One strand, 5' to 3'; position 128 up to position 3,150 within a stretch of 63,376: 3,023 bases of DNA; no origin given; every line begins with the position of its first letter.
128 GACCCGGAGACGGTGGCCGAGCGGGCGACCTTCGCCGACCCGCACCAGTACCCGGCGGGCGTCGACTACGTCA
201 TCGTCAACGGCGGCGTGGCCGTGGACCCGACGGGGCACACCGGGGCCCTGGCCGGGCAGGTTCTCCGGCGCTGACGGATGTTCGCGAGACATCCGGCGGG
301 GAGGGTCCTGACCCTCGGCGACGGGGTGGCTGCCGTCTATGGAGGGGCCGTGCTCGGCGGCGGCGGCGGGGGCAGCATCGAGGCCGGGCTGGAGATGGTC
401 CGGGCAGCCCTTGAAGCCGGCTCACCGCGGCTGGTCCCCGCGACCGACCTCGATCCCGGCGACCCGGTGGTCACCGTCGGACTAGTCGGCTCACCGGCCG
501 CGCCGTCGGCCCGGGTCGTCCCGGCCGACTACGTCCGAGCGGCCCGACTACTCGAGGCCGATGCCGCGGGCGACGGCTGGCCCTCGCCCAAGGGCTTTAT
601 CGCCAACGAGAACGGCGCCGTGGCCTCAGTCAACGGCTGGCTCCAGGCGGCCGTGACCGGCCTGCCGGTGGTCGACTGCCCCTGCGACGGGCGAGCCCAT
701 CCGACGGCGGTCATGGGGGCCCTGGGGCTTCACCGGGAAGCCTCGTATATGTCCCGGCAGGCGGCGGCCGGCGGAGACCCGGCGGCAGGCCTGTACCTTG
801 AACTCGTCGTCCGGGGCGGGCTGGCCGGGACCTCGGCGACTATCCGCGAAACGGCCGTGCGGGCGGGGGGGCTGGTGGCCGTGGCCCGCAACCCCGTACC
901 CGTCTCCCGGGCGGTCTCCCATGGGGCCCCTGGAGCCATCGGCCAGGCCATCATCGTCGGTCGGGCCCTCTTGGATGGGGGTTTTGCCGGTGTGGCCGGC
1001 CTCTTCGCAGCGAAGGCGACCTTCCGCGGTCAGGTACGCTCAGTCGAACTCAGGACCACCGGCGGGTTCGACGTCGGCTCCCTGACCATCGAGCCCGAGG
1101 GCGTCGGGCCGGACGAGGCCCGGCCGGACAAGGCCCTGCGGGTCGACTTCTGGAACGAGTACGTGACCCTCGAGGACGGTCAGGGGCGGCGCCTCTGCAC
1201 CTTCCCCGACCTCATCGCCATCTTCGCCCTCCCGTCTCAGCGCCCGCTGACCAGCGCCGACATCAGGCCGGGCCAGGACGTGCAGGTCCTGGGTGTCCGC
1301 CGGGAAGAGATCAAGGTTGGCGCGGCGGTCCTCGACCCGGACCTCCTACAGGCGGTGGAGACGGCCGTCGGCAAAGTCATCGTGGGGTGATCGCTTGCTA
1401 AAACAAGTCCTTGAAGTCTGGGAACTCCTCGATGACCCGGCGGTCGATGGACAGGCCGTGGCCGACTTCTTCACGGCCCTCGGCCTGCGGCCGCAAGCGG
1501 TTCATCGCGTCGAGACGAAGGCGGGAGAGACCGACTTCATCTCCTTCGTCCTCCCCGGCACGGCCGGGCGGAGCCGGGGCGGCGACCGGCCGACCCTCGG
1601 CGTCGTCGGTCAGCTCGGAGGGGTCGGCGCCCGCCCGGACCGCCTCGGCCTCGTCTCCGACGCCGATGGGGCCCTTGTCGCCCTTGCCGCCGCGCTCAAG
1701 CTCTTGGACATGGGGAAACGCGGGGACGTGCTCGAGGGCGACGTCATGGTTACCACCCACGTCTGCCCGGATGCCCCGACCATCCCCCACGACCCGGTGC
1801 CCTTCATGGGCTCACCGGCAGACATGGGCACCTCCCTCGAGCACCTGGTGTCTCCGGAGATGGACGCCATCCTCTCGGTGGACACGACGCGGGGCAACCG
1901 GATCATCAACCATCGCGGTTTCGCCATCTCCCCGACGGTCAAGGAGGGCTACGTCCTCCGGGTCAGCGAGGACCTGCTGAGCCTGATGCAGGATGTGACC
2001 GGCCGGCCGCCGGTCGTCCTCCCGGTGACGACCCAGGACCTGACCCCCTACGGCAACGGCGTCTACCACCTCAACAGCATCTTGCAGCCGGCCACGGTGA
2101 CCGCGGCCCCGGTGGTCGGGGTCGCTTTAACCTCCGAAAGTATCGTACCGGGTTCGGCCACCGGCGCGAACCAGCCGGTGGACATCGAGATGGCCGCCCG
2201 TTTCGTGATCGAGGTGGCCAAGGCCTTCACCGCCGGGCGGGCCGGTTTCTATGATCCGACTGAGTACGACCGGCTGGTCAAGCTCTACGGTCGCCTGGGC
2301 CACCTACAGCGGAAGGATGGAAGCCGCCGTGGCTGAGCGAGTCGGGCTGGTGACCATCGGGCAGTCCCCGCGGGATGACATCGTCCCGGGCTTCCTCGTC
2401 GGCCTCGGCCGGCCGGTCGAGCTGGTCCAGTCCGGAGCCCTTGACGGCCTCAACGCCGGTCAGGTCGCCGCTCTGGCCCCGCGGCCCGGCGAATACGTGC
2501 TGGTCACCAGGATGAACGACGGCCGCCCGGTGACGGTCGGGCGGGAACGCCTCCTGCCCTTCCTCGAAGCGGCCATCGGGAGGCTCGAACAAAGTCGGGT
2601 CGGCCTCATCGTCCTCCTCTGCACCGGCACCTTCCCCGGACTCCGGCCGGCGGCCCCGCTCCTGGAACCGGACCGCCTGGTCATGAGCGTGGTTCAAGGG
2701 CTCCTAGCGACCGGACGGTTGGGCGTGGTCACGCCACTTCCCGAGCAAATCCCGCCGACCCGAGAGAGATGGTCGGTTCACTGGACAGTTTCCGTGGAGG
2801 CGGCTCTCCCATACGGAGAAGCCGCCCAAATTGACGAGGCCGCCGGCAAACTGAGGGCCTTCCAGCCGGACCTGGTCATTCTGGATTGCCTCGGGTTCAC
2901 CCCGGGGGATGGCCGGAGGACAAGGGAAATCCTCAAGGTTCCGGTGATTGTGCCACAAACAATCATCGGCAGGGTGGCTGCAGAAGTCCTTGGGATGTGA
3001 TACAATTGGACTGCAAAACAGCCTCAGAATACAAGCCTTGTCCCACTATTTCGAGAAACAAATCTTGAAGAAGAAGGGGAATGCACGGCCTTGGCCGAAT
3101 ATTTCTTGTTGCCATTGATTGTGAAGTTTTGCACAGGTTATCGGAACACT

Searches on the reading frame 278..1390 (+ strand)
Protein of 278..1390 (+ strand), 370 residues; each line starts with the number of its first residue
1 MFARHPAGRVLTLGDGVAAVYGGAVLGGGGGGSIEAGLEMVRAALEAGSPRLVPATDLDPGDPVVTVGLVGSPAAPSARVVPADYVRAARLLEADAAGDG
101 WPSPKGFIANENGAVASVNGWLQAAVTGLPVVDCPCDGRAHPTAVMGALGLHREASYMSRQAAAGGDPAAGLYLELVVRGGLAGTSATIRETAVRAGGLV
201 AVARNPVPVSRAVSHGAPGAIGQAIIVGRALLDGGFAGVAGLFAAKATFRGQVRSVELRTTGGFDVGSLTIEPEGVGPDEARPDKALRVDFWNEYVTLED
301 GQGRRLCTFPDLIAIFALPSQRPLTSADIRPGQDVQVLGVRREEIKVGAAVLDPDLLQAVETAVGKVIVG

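Call 4: search_protein_families(library=pfam, proteins=[window:278-1390:+], max_evalue=0.01)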
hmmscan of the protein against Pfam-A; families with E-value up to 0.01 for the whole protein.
window:278-1390:+ (370 aa): 2 families
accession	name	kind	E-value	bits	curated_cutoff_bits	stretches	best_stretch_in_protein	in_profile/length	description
PF20906.3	S-Me-THD_C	-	3.3e-24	85.7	27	1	187-343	8-164/190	S-Me-THD-like, C-terminal domain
PF06032.18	S-Me-THD_N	-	3.6e-18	66.6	27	1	21-152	8-137/158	S-Me-THD-like, N-terminal domain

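Call 5: search_protein_families(library=ncbifam, proteins=[window:278-1390:+], max_evalue=0.01)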
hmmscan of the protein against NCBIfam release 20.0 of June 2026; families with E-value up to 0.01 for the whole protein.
window:278-1390:+ (370 aa): 2 families
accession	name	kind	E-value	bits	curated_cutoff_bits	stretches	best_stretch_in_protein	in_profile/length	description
NF058529.1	thiohydan_desulf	equivalog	1.6e-70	238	440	1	9-366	1-355/362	thiohydantoin desulfurase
NF058532.1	CH3_S_uro_de_S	equivalog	3.4e-58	197.3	450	1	11-365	3-347/352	S-methyl thiohydantoin desulfurase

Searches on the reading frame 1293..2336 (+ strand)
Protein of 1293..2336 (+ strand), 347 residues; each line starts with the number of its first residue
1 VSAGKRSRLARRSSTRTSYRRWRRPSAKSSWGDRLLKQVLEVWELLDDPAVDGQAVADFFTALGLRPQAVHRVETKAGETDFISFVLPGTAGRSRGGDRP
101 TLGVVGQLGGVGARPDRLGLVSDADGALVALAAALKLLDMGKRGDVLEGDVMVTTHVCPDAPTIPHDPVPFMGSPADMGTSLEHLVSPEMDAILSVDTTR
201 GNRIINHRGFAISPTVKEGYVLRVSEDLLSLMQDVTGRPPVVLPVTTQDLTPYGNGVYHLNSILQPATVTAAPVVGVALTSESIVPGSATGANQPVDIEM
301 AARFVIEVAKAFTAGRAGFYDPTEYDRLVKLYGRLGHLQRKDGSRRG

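Call 4: search_protein_families(library=pfam, proteins=[window:1293-2336:+], max_evalue=0.01)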
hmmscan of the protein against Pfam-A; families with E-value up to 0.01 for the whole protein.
window:1293-2336:+ (347 aa): 1 family
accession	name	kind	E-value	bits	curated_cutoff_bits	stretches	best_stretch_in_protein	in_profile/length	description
PF06675.16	DUF1177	-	3.8e-129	429.8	25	1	72-341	2-271/272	Protein of unknown function (DUF1177)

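Call 5: search_protein_families(library=ncbifam, proteins=[window:1293-2336:+], max_evalue=0.01)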
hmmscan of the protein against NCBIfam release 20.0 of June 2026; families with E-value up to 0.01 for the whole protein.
window:1293-2336:+ (347 aa): 0 families

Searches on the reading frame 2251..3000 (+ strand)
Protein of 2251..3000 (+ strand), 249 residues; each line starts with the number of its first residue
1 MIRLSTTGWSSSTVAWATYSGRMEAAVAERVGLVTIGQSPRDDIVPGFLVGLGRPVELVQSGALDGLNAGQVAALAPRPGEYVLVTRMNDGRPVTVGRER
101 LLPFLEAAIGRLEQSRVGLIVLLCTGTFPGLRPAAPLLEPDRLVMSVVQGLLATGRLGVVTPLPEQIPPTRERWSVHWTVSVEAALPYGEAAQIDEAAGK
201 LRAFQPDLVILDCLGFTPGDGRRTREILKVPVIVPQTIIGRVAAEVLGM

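Call 4: search_protein_families(library=pfam, proteins=[window:2251-3000:+], max_evalue=0.01)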
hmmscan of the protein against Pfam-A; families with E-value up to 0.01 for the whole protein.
window:2251-3000:+ (249 aa): 1 family
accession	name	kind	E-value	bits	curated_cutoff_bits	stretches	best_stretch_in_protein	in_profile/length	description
PF07302.16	AroM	-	4.5e-65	219.6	23.8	1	31-247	1-219/219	AroM protein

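Call 5: search_protein_families(library=ncbifam, proteins=[window:2251-3000:+], max_evalue=0.01)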
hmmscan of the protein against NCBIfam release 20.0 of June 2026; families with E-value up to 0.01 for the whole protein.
window:2251-3000:+ (249 aa): 1 family
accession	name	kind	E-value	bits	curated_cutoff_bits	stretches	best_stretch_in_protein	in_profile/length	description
NF007788.0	PRK10481.1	equivalog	2.3e-54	184.6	198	1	29-247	3-224/225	hypothetical protein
